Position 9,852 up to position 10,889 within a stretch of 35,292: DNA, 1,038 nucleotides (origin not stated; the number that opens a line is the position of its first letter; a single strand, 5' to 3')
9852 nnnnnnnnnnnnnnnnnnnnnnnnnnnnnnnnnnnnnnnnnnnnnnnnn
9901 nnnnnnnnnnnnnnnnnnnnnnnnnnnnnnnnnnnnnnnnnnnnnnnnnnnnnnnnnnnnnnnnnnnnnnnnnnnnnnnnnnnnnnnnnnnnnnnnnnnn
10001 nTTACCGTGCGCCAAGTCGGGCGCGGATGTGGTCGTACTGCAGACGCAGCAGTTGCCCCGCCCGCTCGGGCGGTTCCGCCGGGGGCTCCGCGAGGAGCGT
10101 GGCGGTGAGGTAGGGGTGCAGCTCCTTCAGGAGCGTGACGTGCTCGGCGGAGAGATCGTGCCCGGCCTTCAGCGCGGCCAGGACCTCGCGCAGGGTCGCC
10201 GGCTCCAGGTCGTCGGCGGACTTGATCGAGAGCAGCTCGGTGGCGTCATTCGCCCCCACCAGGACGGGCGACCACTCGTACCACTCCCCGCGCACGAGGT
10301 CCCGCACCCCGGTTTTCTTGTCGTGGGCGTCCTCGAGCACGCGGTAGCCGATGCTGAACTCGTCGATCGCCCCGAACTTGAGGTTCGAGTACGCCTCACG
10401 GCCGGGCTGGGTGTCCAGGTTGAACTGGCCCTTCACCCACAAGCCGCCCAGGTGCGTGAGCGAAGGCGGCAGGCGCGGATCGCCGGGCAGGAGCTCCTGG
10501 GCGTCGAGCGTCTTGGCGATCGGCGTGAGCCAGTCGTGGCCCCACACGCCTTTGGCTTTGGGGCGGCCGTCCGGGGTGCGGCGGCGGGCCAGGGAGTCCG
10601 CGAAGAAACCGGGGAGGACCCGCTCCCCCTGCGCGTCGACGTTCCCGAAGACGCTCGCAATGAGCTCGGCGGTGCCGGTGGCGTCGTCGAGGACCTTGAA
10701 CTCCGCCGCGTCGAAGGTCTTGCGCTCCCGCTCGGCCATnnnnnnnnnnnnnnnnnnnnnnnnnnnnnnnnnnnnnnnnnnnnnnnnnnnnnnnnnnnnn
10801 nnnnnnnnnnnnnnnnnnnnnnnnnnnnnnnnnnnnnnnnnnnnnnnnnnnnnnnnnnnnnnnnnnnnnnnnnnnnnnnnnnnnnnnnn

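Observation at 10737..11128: Mu Com-like zinc ribbon inside the head-assembly operon, directly upstream of a hairpin that buries the prohead-protease ribosome-binding region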

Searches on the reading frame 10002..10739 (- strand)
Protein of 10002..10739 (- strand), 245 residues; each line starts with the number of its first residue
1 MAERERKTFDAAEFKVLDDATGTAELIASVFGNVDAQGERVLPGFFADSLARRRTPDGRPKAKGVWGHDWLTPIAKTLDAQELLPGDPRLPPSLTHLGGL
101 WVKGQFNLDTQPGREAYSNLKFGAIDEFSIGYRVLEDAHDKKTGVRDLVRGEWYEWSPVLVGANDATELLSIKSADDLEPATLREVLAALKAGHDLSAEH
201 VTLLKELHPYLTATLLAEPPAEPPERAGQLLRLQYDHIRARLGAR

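Call 3: search_protein_families(library=pfam, proteins=[window:10002-10739:-], max_evalue=10)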
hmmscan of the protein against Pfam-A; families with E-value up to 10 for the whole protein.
window:10002-10739:- (245 aa): 1 family
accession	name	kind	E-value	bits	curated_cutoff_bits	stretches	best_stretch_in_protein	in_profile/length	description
PF04586.22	Peptidase_S78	-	6.3e-14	52.9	21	1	28-170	20-153/165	Caudovirus prohead serine protease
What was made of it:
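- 10002..10739 (-): Prohead (HK97-type, S78) protease gene, the presumed regulated gene. PF04586 E 6.3e-14 (call 3).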

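Call 12: find_related_loci(query=window:10002-10739:-, collection=viral_contigs, flank=4000)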
Query window:10002-10739:- (245 aa) in viral_contigs; peptide patterns used: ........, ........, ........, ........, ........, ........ (x = any residue, [..] = any of these).
8 stretches matched a pattern; 2 encode a relative of the query (tblastn E <= 1e-3); 2 distinct loci.
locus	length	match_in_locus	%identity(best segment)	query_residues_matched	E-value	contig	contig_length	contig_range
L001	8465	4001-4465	58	15-173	3e-56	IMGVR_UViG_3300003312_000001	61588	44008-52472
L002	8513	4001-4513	29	5-182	7e-13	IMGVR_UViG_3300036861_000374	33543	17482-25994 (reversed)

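Call 26: find_homologous_proteins(query=window:10002-10739:-, max_evalue=1e-20)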
Query window:10002-10739:- (245 aa): 337 proteins with E <= 1e-20 among 5844 candidates; the best 120 are listed.
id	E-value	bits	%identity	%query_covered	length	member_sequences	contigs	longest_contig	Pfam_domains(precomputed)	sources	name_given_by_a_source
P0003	6.4e-122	424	87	73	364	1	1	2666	PF04586.23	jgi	-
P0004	4.2e-90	320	100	60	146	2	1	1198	PF04586.23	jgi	jgi:hypothetical protein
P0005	1.9e-81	291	66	84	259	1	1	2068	PF04586.23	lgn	-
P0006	7.0e-79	283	70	76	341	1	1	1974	PF04586.23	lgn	-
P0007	9.0e-79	283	72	72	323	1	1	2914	PF04586.23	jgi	jgi:uncharacterized protein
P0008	1.2e-75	273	61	87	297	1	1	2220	PF04586.23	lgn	-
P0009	5.7e-75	270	69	69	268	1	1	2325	PF04586.23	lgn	-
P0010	7.5e-74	267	70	70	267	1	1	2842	PF04586.23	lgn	-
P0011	1.6e-73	266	71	71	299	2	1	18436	PF04586.23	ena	-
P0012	3.7e-73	264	68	69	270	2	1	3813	PF04586.23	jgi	jgi:HK97 family phage prohead protease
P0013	6.0e-73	264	69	70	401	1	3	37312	PF04586.23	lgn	-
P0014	6.0e-72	260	69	69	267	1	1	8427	PF04586.23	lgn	-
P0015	9.6e-72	260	55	97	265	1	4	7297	PF04586.23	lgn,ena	-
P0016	4.4e-71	258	66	78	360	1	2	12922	PF04586.23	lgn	-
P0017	1.1e-70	256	66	69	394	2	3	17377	PF04586.23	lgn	-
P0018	1.3e-70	256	51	98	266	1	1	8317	PF04586.23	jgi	jgi:HK97 family phage prohead protease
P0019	6.5e-70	254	54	99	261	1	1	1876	PF04586.23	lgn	-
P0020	2.3e-69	252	52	98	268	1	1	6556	PF04586.23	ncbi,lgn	-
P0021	5.5e-69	251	66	69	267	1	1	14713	PF04586.23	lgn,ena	-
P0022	1.3e-68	249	65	70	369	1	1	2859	PF04586.23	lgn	-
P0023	1.7e-68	249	64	71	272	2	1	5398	PF04586.23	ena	-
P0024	3.2e-68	248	66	69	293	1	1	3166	PF04586.23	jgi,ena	-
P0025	7.5e-68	247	52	98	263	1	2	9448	PF04586.23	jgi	jgi:uncharacterized protein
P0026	2.0e-67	246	59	80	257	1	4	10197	PF04586.23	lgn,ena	-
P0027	6.6e-67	244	57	83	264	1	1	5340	PF04586.23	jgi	jgi:HK97 family phage prohead protease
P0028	1.5e-66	243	64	71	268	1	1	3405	PF04586.23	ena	-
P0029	2.2e-66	242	62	76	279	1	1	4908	PF04586.23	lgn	-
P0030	8.8e-66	240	65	70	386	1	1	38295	PF04586.23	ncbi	-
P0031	2.8e-65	239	50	98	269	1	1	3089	PF04586.23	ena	-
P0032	1.3e-63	233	64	69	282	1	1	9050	PF04586.23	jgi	-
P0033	8.3e-63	230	63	69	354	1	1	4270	PF04586.23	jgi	jgi:HK97 family phage prohead protease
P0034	1.0e-62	230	61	75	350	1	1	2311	PF04586.23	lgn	-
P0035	1.9e-62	229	62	67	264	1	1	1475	PF04586.23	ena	-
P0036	1.2e-61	227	60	74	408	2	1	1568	PF04586.23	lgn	-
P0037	1.6e-61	226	59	74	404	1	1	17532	PF04586.23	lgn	-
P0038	1.9e-61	226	60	70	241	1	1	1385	PF04586.23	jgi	jgi:HK97 family phage prohead protease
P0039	2.7e-61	225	62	69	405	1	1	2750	PF04586.23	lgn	-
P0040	2.8e-61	225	57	77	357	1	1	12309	PF04586.23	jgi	jgi:HK97 family phage prohead protease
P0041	4.3e-61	225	62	69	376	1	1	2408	PF04586.23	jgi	-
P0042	4.5e-61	225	62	69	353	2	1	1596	PF04586.23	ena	-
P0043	4.6e-61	225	60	70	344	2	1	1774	PF04586.23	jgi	jgi:HK97 family phage prohead protease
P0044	5.2e-61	225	58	75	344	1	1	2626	PF04586.23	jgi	jgi:HK97 family phage prohead protease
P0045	7.8e-61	224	60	71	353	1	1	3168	PF04586.23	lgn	-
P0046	1.5e-60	223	61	69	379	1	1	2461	PF04586.23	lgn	-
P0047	1.5e-60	223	61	69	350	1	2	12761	PF04586.23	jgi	jgi:HK97 family phage prohead protease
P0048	1.5e-60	223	61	69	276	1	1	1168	PF04586.23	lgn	-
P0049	2.3e-60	222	61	71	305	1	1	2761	PF04586.23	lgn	-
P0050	2.5e-60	222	60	72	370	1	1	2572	PF04586.23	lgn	-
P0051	3.1e-60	222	52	96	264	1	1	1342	PF04586.23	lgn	-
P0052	5.1e-60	221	61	69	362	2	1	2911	PF04586.23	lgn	-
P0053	2.7e-59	219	56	82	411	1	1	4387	PF04586.23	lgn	-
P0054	3.4e-59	219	60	76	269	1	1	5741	PF04586.23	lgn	-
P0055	9.3e-59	217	45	92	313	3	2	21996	PF04586.23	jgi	jgi:HK97 family phage prohead protease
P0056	1.1e-58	217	59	71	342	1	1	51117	PF04586.23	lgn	-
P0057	1.4e-58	217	61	69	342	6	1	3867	PF04586.23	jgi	jgi:HK97 family phage prohead protease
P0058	2.1e-58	216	57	73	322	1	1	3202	PF04586.23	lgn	-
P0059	4.9e-58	215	57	73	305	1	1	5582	PF04586.23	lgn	-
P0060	4.4e-57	212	61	70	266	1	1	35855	PF04586.23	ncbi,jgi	jgi:HK97 family phage prohead protease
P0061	7.9e-57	211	47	97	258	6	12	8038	PF04586.23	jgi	jgi:HK97 family phage prohead protease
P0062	1.5e-56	210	44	94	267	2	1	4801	PF04586.23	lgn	-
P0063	1.5e-56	210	56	76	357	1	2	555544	PF04586.23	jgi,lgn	jgi:HK97 family phage prohead protease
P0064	3.6e-56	209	59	78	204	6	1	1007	PF04586.23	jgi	jgi:HK97 family phage prohead protease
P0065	4.4e-56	208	60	69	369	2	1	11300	PF04586.23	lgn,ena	-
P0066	5.1e-56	208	59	71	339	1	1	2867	PF04586.23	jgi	jgi:HK97 family phage prohead protease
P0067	5.3e-56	208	58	70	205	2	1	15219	PF04586.23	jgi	jgi:HK97 family phage prohead protease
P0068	6.6e-56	208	46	97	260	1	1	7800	PF04586.23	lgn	-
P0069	1.1e-55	207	60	70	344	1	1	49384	PF04586.23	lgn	-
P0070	1.2e-55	207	56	73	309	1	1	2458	PF04586.23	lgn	-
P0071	1.3e-55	207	49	87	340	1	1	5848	PF04586.23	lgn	-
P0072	2.0e-55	206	57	75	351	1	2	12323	PF04586.23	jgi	jgi:HK97 family phage prohead protease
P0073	2.2e-55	206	58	71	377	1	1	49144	PF04586.23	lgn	-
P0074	2.9e-55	206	53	78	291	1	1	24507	PF04586.23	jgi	jgi:HK97 family phage prohead protease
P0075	3.9e-55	205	61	70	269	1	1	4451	PF04586.23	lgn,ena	-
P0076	5.9e-55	205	55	72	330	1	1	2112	PF04586.23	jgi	jgi:HK97 family phage prohead protease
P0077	6.5e-55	205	55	75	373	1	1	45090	PF04586.23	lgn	-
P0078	7.7e-55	204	59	64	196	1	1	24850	PF04586.23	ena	-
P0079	8.8e-55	204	50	90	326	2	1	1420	PF04586.23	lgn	-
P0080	9.0e-55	204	59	70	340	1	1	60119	PF04586.23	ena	-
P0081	1.5e-54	203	58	69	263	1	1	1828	PF04586.23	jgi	jgi:HK97 family phage prohead protease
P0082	1.7e-54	203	58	73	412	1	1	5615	PF04586.23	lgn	-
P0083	3.7e-54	202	62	64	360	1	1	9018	PF04586.23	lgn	-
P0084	3.8e-54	202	60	69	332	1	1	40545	PF04586.23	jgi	-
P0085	3.9e-54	202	46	97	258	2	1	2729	PF04586.23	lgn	-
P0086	5.5e-54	202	62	64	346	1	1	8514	PF04586.23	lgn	-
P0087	9.8e-54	201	57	70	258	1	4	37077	PF04586.23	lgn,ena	-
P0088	1.2e-53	200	59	69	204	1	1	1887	PF04586.23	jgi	-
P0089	1.5e-53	200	58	71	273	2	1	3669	PF04586.23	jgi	jgi:HK97 family phage prohead protease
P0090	4.9e-53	198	46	96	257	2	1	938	PF04586.23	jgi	-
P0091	5.2e-53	198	55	71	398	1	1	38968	PF04586.23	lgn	-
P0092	5.2e-53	198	58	69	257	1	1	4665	PF04586.23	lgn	-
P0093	5.3e-53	198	52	82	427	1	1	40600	PF04586.23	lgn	-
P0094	6.4e-53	198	63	65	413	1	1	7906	PF04586.23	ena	-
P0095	7.8e-53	198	59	72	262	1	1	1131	PF04586.23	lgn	-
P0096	1.8e-52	197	52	86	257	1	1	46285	PF04586.23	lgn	-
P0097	2.5e-52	196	60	65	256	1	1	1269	PF04586.23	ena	-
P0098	3.3e-52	196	52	78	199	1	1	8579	PF04586.23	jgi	jgi:HK97 family phage prohead protease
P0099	4.0e-52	195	54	73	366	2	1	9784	PF04586.23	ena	-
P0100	5.0e-52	195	59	69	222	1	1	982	PF04586.23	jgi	jgi:HK97 family phage prohead protease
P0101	5.0e-52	195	59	69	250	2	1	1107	PF04586.23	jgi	jgi:HK97 family phage prohead protease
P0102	7.8e-52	195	59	70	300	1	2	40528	PF04586.23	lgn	-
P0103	1.1e-51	194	49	86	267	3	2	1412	PF04586.23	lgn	-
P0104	3.9e-51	192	55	69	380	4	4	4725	PF04586.23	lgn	-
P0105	5.6e-51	192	49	86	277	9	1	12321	PF04586.23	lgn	-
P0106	6.8e-51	191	60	64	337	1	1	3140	PF04586.23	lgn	-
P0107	1.3e-50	191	46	98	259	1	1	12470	PF04586.23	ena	-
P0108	1.9e-50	190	56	65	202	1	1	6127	PF04586.23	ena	-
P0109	2.7e-50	189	54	70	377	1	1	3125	PF04586.23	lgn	-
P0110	2.7e-50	189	55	73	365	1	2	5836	PF04586.23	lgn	-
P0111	4.9e-50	189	58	65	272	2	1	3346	PF04586.23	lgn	-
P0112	5.8e-50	188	50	83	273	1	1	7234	PF04586.23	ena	-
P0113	6.3e-50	188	50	85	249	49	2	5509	PF04586.23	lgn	-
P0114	6.4e-50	188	47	86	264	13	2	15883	PF04586.23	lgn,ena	-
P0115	8.2e-50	188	48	94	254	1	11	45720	PF04586.23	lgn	-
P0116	1.1e-49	188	50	83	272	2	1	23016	PF04586.23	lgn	-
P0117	1.1e-49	188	53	70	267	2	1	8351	PF04586.23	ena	-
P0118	1.8e-49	187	54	74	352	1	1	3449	PF04586.23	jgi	jgi:uncharacterized protein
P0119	2.1e-49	187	58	64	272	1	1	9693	PF04586.23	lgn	-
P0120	3.0e-49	186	51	70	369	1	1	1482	PF04586.23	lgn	-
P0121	3.1e-49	186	52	84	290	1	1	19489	PF04586.23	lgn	-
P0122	3.5e-49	186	56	70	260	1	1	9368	PF04586.23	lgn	-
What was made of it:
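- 10002..10739 (-): 337 homologues (call 26).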

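Call 28: find_encoding_contigs(protein=P0003, flank=4000, max_places=3)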
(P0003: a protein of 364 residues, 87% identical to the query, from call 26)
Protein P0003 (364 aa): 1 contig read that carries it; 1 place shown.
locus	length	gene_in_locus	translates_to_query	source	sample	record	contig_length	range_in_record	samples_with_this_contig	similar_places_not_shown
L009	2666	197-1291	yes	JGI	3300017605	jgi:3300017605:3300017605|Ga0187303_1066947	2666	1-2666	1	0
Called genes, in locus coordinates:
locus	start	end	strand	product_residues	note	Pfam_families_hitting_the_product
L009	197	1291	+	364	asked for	PF04586:Peptidase_S78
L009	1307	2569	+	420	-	PF05065:Phage_capsid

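Call 29: find_encoding_contigs(protein=P0007, flank=4000, max_places=3)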
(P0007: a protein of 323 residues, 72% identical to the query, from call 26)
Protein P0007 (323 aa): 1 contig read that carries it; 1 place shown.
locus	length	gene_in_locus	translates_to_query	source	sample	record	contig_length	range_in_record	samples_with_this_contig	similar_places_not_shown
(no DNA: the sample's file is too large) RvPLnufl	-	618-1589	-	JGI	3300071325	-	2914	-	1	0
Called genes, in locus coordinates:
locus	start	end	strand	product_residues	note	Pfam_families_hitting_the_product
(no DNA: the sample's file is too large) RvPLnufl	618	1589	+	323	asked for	PF04586:Peptidase_S78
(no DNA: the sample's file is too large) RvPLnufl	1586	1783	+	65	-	-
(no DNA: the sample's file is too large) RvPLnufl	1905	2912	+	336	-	?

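Call 30: find_encoding_contigs(protein=P0011, flank=5000, max_places=3)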
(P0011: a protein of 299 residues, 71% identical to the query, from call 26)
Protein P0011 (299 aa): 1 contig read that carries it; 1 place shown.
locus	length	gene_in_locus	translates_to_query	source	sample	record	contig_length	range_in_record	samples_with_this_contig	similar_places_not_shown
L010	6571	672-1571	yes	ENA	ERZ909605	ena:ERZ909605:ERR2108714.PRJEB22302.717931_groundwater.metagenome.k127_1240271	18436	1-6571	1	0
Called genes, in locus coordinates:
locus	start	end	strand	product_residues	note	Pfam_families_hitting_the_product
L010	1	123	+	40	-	?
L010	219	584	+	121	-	-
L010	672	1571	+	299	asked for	PF04586:Peptidase_S78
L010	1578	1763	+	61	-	-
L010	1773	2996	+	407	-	PF05065:Phage_capsid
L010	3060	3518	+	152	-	-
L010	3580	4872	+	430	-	-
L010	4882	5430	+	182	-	-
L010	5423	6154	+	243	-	-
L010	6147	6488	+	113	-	-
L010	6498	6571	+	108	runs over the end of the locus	-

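Call 35: find_related_loci(query=A2, collection=metagenome_contigs, flank=3000)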
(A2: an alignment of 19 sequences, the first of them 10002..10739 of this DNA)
Query A2 (245 aa) in metagenome_contigs; peptide patterns used: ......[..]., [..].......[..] (x = any residue, [..] = any of these).
389 stretches matched a pattern; 111 encode a relative of the query (tblastn E <= 1e-3); the best 80 are kept; 80 distinct loci.
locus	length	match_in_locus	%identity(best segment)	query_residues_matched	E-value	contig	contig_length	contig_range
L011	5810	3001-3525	71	5-179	1e-78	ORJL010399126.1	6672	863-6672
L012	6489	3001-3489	63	5-174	2e-70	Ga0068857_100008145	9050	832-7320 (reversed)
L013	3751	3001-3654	55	3-207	1e-68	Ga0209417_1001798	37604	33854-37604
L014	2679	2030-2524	61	5-177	5e-64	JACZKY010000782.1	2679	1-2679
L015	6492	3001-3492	60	5-176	1e-63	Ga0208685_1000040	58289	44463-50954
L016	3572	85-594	58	5-180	4e-62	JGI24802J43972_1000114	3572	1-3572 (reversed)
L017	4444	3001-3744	46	5-242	7e-62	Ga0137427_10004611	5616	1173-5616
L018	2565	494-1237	46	5-244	3e-62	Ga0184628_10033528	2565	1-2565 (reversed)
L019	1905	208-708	57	5-179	2e-62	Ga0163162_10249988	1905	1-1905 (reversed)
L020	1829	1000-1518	55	1-186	7e-61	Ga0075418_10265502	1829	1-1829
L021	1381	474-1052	53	5-207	5e-62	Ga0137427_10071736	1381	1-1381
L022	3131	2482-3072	51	5-206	3e-59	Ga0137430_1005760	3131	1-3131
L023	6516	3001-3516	55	5-185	5e-58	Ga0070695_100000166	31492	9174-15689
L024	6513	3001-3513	56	1-179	1e-57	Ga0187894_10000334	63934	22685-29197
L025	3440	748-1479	46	5-245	3e-57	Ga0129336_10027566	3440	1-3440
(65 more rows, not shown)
